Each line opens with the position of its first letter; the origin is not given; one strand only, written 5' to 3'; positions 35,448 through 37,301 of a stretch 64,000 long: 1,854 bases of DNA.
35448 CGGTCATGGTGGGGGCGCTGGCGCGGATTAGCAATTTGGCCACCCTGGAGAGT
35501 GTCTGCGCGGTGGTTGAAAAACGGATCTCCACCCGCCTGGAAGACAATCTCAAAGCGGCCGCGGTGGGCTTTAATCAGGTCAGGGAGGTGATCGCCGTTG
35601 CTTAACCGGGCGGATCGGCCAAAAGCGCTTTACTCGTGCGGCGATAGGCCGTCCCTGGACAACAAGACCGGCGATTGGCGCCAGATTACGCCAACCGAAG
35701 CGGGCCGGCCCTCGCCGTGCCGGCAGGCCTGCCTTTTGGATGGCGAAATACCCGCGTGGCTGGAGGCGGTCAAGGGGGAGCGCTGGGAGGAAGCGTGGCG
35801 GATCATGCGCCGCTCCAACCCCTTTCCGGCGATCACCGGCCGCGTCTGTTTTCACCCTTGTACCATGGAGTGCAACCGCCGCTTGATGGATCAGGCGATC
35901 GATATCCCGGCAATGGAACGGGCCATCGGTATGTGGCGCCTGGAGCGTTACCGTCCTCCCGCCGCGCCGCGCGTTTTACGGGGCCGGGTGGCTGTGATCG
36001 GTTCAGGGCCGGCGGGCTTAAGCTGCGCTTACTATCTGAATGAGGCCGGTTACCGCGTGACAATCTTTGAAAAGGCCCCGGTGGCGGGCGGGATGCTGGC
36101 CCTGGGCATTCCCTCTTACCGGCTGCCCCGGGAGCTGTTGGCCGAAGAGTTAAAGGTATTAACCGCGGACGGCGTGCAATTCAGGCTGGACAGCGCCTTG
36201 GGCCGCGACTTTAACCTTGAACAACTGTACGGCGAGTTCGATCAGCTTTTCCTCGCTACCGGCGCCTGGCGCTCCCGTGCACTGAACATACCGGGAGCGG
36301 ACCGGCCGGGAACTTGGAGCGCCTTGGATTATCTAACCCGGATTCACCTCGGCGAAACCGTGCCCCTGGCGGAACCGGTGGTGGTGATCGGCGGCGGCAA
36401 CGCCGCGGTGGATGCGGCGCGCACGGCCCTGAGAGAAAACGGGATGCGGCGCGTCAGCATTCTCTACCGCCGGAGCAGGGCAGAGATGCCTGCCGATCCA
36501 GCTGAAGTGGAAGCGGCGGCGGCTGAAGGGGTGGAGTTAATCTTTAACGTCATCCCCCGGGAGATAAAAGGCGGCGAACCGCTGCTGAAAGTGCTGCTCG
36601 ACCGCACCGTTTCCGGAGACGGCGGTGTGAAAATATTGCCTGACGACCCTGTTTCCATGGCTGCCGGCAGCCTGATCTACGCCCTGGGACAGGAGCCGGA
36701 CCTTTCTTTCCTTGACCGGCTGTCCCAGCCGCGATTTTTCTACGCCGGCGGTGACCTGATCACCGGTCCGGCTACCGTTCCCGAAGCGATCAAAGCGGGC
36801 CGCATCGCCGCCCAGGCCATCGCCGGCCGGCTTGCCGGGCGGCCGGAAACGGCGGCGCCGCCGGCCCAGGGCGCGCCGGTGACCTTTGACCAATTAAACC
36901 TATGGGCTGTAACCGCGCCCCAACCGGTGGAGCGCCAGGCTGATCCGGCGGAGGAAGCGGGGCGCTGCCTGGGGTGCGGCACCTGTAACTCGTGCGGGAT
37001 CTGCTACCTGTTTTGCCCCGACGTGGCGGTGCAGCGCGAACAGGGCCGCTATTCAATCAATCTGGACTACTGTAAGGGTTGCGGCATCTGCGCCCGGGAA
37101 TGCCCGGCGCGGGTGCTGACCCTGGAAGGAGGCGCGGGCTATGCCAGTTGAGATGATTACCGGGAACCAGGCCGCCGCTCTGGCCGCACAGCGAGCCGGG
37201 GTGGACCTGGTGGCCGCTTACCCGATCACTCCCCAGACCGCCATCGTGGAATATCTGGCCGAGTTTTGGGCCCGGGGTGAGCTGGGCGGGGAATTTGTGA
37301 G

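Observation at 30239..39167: bkd-like sigma-54/CodY regulon rebuilt around a ferredoxin-type oxidoreductase, linking to the mutase cluster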

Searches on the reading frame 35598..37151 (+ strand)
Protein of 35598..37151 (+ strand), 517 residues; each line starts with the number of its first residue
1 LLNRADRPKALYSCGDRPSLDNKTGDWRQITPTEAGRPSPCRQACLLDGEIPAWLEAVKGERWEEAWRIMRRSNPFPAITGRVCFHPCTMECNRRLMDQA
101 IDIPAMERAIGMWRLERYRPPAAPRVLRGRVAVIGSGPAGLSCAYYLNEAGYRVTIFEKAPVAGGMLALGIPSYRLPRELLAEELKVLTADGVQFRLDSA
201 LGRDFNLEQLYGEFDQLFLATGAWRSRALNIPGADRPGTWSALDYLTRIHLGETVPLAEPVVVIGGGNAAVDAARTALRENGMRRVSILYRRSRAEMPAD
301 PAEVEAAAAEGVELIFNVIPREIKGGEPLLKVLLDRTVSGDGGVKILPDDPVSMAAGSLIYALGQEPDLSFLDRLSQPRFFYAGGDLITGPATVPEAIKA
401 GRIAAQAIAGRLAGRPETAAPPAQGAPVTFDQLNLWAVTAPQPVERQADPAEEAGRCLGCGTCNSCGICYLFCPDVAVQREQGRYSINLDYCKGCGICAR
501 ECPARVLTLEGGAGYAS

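Call 3: search_protein_families(library=pfam, proteins=[window:35598-37151:+])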
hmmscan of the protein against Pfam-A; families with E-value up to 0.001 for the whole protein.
window:35598-37151:+ (517 aa): 18 families
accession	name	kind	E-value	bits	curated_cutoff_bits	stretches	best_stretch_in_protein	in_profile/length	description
PF07992.20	Pyr_redox_2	-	2.1e-26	93.5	26.1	1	130-374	2-246/291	Pyridine nucleotide-disulphide oxidoreductase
PF14691.11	Fer4_20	-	3.2e-13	49.9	25.8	1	39-114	30-108/113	Dihydroprymidine dehydrogenase domain II, 4Fe-4S cluster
PF13450.12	NAD_binding_8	-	9.9e-11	42.2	21.9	1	133-166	1-34/68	NAD(P)-binding Rossmann-like domain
PF01266.30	DAO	-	1.3e-10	41.8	27.9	1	130-164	1-35/353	FAD dependent oxidoreductase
PF13738.12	Pyr_redox_3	-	2e-10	40.9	30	1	216-301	127-206/305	Pyridine nucleotide-disulphide oxidoreductase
PF00070.33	Pyr_redox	-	3.9e-10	40.5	22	1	130-161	1-32/82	Pyridine nucleotide-disulphide oxidoreductase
PF00890.30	FAD_binding_2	-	2.8e-09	37.1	20.4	1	131-168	2-39/414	FAD binding domain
PF01593.30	Amino_oxidase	-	4.8e-09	36.4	19.8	1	139-165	2-28/443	Flavin containing amine oxidoreductase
PF12831.13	FAD_oxidored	-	6.5e-08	32.7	27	1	131-170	2-41/416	FAD dependent oxidoreductase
PF01946.23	Thi4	-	6.3e-07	29.3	26.2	1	131-170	20-60/235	Thi4 family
PF03486.20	HI0933_like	-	1.6e-06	28.2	50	1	130-164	2-36/244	HI0933-like protein Rossmann domain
PF00037.32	Fer4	-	5.9e-06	26.3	21.1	1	486-507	2-23/24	4Fe-4S binding domain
PF13187.11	Fer4_9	-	3.3e-05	24.2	27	1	463-505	2-50/52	4Fe-4S dicluster domain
PF01262.27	AlaDh_PNT_C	-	3.3e-05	23.9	23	0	124-161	24-61/214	Alanine dehydrogenase/PNT, C-terminal domain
PF01494.25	FAD_binding_3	-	6.9e-05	22.7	22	1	130-160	3-33/349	FAD binding domain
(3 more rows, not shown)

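Call 4: search_protein_families(library=ncbifam, proteins=[window:35598-37151:+])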
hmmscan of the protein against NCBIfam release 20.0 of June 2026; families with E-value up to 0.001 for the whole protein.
window:35598-37151:+ (517 aa): 81 families (the best 25 are shown)
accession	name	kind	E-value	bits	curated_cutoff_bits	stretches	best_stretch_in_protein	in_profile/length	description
NF009410.0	PRK12771.1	subfamily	6.2e-125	417.9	516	2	20-448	29-479/566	NAD(P)-binding protein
NF009454.0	PRK12814.1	equivalog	7.7e-83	279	916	1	39-337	102-401/657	putative NADPH-dependent glutamate synthase small subunit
TIGR03315.1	Se_ygfK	equivalog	2.4e-79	267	835.3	1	39-503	445-934/1012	putative selenate reductase subunit YgfK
TIGR01316.1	gltA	equivalog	6.6e-68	229.5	471.75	1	39-367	36-387/449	NADPH-dependent glutamate synthase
NF009414.0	PRK12778.1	equivalog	1.5e-67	228.4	1103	1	39-327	337-638/752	bifunctional dihydroorotate dehydrogenase B NAD binding subunit/NADPH-dependent glutamate synthase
TIGR01318.1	gltD_gamma_fam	subfamily_domain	5.3e-63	213.2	482.95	1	39-327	48-350/467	glutamate synthase, small subunit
NF009408.0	PRK12769.1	equivalog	6.1e-63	213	1003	1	35-324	230-533/659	formate-dependent uric acid utilization protein AegA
NF010590.0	PRK13984.1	equivalog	3e-61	207.3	946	1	41-373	198-549/611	putative oxidoreductase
NF009409.0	PRK12770.1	subfamily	1.3e-53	182.3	343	1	128-412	18-350/360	putative glutamate synthase subunit beta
NF009413.0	PRK12775.1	equivalog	8.9e-53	179.3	1895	1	41-324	341-636/1006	putative trifunctional 2-polyprenylphenol hydroxylase/glutamate synthase subunit beta/ferritin domain-containing protein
NF009451.0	PRK12809.1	equivalog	3.6e-49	167.6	1154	1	40-341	218-535/639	formate-dependent uric acid utilization protein YgfT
TIGR01317.1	GOGAT_sm_gam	subfamily_domain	2.5e-48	165.1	447.7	1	41-282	52-307/485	glutamate synthase small subunit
NF009415.0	PRK12779.1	equivalog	3.3e-44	151.1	1519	1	44-326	213-513/944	putative bifunctional glutamate synthase subunit beta/2-polyprenylphenol hydroxylase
NF045663.1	diclust_near_Sec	equivalog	4.8e-41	140.7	530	1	37-227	16-203/759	pyridine nucleotide-disulfide oxidoreductase/dicluster-binding protein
NF040684.1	PorD_Arch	equivalog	8.6e-17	61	120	1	462-508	33-80/85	pyruvate synthase subunit PorD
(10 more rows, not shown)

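Call 13: find_homologous_proteins(query=window:35598-37151:+)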
Query window:35598-37151:+ (517 aa): 6739 proteins with E <= 0.001 among 8000 candidates; the best 120 are listed.
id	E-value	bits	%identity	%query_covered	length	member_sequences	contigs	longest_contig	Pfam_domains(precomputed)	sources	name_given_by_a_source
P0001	0.0e+0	1184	100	100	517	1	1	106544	PF13450.13,PF07992.21,PF00070.34,PF03486.21,PF12831.14,PF01946.24,PF01266.31,PF01593.31,PF14691.12,PF00890.31,PF00037.33,PF13738.13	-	-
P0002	5.6e-207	707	62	96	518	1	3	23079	PF01946.24,PF01266.31,PF01593.31,PF13450.13,PF14691.12,PF00890.31,PF07992.21,PF12837.13,PF00070.34,PF00037.33,PF13738.13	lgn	-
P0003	2.6e-206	705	63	96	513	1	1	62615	PF01946.24,PF01266.31,PF01593.31,PF13450.13,PF14691.12,PF00890.31,PF07992.21,PF00070.34,PF00037.33,PF13738.13,PF12831.14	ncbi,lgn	-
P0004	1.5e-198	679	60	96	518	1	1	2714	PF01266.31,PF01593.31,PF13450.13,PF14691.12,PF07992.21,PF00070.34,PF00037.33,PF13738.13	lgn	-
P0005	8.2e-197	673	57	99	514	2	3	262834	PF13450.13,PF07992.21,PF00070.34,PF03486.21,PF01494.26,PF12831.14,PF01946.24,PF01266.31,PF01593.31,PF14691.12,PF00890.31,PF00037.33,PF13738.13,PF13187.12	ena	-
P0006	1.2e-196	673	61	98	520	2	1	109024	PF13450.13,PF07992.21,PF00070.34,PF12838.13,PF01494.26,PF12831.14,PF01946.24,PF01266.31,PF14691.12,PF00890.31,PF00037.33,PF13738.13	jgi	jgi:NADPH-dependent glutamate synthase beta subunit-like oxidoreductase/Pyruvate/2-oxoacid:ferredoxi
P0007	2.8e-195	668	58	99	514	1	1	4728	PF01946.24,PF01266.31,PF01593.31,PF13450.13,PF14691.12,PF00890.31,PF07992.21,PF00070.34,PF00037.33,PF13738.13,PF12831.14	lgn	-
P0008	3.0e-195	668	58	99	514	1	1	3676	PF13450.13,PF07992.21,PF00070.34,PF01494.26,PF12831.14,PF01946.24,PF01266.31,PF14691.12,PF00890.31,PF00037.33,PF13738.13,PF13187.12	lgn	-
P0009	5.6e-195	667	59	96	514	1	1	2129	PF13450.13,PF07992.21,PF00070.34,PF03486.21,PF01494.26,PF12831.14,PF01946.24,PF01266.31,PF01593.31,PF14691.12,PF00890.31,PF00037.33,PF13738.13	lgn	-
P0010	7.5e-194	664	57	99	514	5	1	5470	PF13450.13,PF07992.21,PF00070.34,PF03486.21,PF12831.14,PF01946.24,PF01266.31,PF01593.31,PF14691.12,PF00890.31,PF00037.33,PF13738.13,PF13187.12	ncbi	-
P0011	1.0e-193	663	61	98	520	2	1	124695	PF01946.24,PF01266.31,PF01593.31,PF13450.13,PF14691.12,PF07992.21,PF00070.34,PF00037.33,PF13738.13,PF01494.26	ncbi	-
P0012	9.4e-193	660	58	99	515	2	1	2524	PF01946.24,PF01266.31,PF01593.31,PF13450.13,PF14691.12,PF07992.21,PF00070.34,PF00037.33,PF13738.13,PF13187.12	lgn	-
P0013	2.0e-192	659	57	97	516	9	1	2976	PF01946.24,PF01266.31,PF01593.31,PF13450.13,PF14691.12,PF00890.31,PF07992.21,PF00070.34,PF00037.33,PF13738.13,PF12831.14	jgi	jgi:NADPH-dependent glutamate synthase beta subunit-like oxidoreductase/Pyruvate/2-oxoacid:ferredoxi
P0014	1.1e-191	656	56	99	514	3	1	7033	PF14697.12,PF01266.31,PF13450.13,PF14691.12,PF07992.21,PF00070.34,PF00037.33,PF13738.13,PF13187.12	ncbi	-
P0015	1.7e-191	656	57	97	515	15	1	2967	PF13450.13,PF07992.21,PF00070.34,PF03486.21,PF01494.26,PF12831.14,PF01946.24,PF01266.31,PF01593.31,PF14691.12,PF00037.33,PF13738.13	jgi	jgi:NADPH-dependent glutamate synthase beta subunit-like oxidoreductase/Pyruvate/2-oxoacid:ferredoxi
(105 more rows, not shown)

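Call 15: find_related_loci(query=A1, collection=genome_contigs, flank=10000)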
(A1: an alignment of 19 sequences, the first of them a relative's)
Query A1 (517 aa) in genome_contigs; peptide patterns used: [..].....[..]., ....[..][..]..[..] (x = any residue, [..] = any of these).
600 stretches matched a pattern (row limit reached: there are more); 560 encode a relative of the query (tblastn E <= 1e-3); the best 80 are kept; 80 distinct loci.
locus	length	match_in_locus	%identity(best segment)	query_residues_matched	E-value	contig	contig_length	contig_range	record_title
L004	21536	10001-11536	55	1-512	0e+0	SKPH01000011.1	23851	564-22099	MAG: Syntrophomonadaceae bacterium isolate CSSed162cmA_365R1 CSSed16-2cmA-3801, whole genome shotgun sequence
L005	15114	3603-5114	59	12-512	0e+0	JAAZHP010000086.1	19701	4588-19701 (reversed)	MAG: Bacillota bacterium isolate AS15tlH2ME_45 30336_AS15, whole genome shotgun sequence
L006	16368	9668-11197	42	18-510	4e-117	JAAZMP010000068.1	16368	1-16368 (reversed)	MAG: Bacillota bacterium isolate AS23ysBPME_85 99250_AS23, whole genome shotgun sequence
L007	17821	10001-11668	38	19-509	3e-98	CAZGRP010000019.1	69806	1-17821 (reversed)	MAG TPA_asm: uncultured Cytophagia bacterium isolate SRP216583_co2_59 genome assembly, contig: NODE_152_length_69806_cov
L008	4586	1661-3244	38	22-508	1e-97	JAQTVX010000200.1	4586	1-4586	MAG: Candidatus Krumholzibacteriia bacterium isolate STB_98 NODE_63108_length_4586_cov_2.893250_Sandtown_B, whole genome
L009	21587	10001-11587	37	19-510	1e-95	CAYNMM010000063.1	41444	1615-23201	MAG TPA_asm: uncultured bacterium isolate binchicken_co219_312 genome assembly, contig: k141_1319283, whole genome shotg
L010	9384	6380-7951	40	19-510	3e-95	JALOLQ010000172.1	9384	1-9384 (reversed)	MAG: Solirubrobacteraceae bacterium isolate Prado029 scaffold_52305, whole genome shotgun sequence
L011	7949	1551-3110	37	22-511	2e-95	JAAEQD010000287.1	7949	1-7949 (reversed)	MAG: Candidatus Zixiibacteriota bacterium isolate Gpa_9 GpaG_CONTIG3339586, whole genome shotgun sequence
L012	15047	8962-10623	35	12-509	2e-94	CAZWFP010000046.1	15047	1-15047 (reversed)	MAG TPA_asm: uncultured Planctomycetaceae bacterium isolate binchicken_co30_91 genome assembly, contig: NODE_2770_length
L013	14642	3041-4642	37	6-510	2e-93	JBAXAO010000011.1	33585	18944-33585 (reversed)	MAG: Actinomycetes bacterium isolate ELA143 MAG143_11, whole genome shotgun sequence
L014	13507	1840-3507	37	19-509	2e-93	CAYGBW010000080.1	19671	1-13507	MAG TPA_asm: uncultured Thermodesulfobacteriota bacterium isolate ERP108616_co1_403 genome assembly, contig: k119_854836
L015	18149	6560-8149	38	19-509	1e-92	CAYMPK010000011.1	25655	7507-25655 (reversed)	MAG TPA_asm: uncultured Actinomycetes bacterium isolate SRP286056_co2_151 genome assembly, contig: NODE_2766_length_2565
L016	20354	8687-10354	37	19-509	1e-92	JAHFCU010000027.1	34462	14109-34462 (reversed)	MAG: Gemmatimonadetes bacterium isolate nzgw229 NODE_1741_length_34463_cov_9.887368, whole genome shotgun sequence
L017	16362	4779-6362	35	23-509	4e-92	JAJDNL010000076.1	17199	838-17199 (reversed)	MAG: Deltaproteobacteria bacterium isolate ALJrbin.32 k141_2881470, whole genome shotgun sequence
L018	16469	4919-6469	37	19-503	8e-92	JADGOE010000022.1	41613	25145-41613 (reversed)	MAG: Acidimicrobiales bacterium isolate Chersky.15_37 contig-100_226, whole genome shotgun sequence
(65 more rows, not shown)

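Call 44: search_solved_structures(query=window:35598-37151:+, show_alignments=2, max_evalue=1e-10)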
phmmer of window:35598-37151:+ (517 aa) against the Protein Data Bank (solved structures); distinct sequences matched with E-value up to 1e-10: 14.
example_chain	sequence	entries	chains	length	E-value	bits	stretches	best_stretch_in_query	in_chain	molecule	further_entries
9n5u_A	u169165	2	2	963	6.7e-73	249.4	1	39-419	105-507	NfnA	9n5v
9bov_A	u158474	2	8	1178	2.7e-70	240.8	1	39-422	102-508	Molybdopterin oxidoreductase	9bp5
8oh5_C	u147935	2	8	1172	3.7e-62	214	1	39-414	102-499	Formate dehydrogenase-O, major subunit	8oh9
4ylf_B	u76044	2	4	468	1.8e-56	195.2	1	39-325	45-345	Dihydropyrimidine dehydrogenase subunit A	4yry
5vj7_A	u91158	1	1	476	3.4e-53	184.4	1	39-367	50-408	Oxidoreductase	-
5jca_L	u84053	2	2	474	2.4e-51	178.3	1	39-408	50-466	NADH-dependent Ferredoxin:NADP Oxidoreductase (NfnI) subunit alpha | NADH-dependent Ferredoxin:NADP Oxidoreductase subunit alpha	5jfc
6s6s_G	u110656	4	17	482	1.3e-46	162.7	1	36-367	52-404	Glutamate synthase [NADPH] small chain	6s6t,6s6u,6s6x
2vdc_G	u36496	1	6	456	2.3e-46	161.9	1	36-368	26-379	GLUTAMATE SYNTHASE [NADPH] SMALL CHAIN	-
7mfm_I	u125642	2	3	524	1.2e-44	156.2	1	44-282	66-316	Glutamate synthase (NADPH) small chain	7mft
7m31_A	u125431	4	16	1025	8.8e-25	90.6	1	38-364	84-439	Dihydropyrimidine dehydrogenase [NADP(+)]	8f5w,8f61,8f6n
1h7x_A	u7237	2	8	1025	8.9e-25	90.6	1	38-364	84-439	DIHYDROPYRIMIDINE DEHYDROGENASE | Dihydropyrimidine dehydrogenase [NADP(+)]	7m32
1gt8_A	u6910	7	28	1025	9e-25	90.6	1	38-364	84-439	DIHYDROPYRIMIDINE DEHYDROGENASE | Dihydropyrimidine dehydrogenase [NADP(+)]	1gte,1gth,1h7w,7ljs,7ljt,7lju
9bt4_G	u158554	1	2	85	2.6e-13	52.8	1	462-507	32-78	Pyruvate:Ferredoxin Oxidoreductase, subunit delta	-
1cjc_A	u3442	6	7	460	3.2e-11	45.9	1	130-279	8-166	PROTEIN (ADRENODOXIN REDUCTASE) | ADRENODOXIN REDUCTASE | NADPH:ADRENODOXIN OXIDOREDUCTASE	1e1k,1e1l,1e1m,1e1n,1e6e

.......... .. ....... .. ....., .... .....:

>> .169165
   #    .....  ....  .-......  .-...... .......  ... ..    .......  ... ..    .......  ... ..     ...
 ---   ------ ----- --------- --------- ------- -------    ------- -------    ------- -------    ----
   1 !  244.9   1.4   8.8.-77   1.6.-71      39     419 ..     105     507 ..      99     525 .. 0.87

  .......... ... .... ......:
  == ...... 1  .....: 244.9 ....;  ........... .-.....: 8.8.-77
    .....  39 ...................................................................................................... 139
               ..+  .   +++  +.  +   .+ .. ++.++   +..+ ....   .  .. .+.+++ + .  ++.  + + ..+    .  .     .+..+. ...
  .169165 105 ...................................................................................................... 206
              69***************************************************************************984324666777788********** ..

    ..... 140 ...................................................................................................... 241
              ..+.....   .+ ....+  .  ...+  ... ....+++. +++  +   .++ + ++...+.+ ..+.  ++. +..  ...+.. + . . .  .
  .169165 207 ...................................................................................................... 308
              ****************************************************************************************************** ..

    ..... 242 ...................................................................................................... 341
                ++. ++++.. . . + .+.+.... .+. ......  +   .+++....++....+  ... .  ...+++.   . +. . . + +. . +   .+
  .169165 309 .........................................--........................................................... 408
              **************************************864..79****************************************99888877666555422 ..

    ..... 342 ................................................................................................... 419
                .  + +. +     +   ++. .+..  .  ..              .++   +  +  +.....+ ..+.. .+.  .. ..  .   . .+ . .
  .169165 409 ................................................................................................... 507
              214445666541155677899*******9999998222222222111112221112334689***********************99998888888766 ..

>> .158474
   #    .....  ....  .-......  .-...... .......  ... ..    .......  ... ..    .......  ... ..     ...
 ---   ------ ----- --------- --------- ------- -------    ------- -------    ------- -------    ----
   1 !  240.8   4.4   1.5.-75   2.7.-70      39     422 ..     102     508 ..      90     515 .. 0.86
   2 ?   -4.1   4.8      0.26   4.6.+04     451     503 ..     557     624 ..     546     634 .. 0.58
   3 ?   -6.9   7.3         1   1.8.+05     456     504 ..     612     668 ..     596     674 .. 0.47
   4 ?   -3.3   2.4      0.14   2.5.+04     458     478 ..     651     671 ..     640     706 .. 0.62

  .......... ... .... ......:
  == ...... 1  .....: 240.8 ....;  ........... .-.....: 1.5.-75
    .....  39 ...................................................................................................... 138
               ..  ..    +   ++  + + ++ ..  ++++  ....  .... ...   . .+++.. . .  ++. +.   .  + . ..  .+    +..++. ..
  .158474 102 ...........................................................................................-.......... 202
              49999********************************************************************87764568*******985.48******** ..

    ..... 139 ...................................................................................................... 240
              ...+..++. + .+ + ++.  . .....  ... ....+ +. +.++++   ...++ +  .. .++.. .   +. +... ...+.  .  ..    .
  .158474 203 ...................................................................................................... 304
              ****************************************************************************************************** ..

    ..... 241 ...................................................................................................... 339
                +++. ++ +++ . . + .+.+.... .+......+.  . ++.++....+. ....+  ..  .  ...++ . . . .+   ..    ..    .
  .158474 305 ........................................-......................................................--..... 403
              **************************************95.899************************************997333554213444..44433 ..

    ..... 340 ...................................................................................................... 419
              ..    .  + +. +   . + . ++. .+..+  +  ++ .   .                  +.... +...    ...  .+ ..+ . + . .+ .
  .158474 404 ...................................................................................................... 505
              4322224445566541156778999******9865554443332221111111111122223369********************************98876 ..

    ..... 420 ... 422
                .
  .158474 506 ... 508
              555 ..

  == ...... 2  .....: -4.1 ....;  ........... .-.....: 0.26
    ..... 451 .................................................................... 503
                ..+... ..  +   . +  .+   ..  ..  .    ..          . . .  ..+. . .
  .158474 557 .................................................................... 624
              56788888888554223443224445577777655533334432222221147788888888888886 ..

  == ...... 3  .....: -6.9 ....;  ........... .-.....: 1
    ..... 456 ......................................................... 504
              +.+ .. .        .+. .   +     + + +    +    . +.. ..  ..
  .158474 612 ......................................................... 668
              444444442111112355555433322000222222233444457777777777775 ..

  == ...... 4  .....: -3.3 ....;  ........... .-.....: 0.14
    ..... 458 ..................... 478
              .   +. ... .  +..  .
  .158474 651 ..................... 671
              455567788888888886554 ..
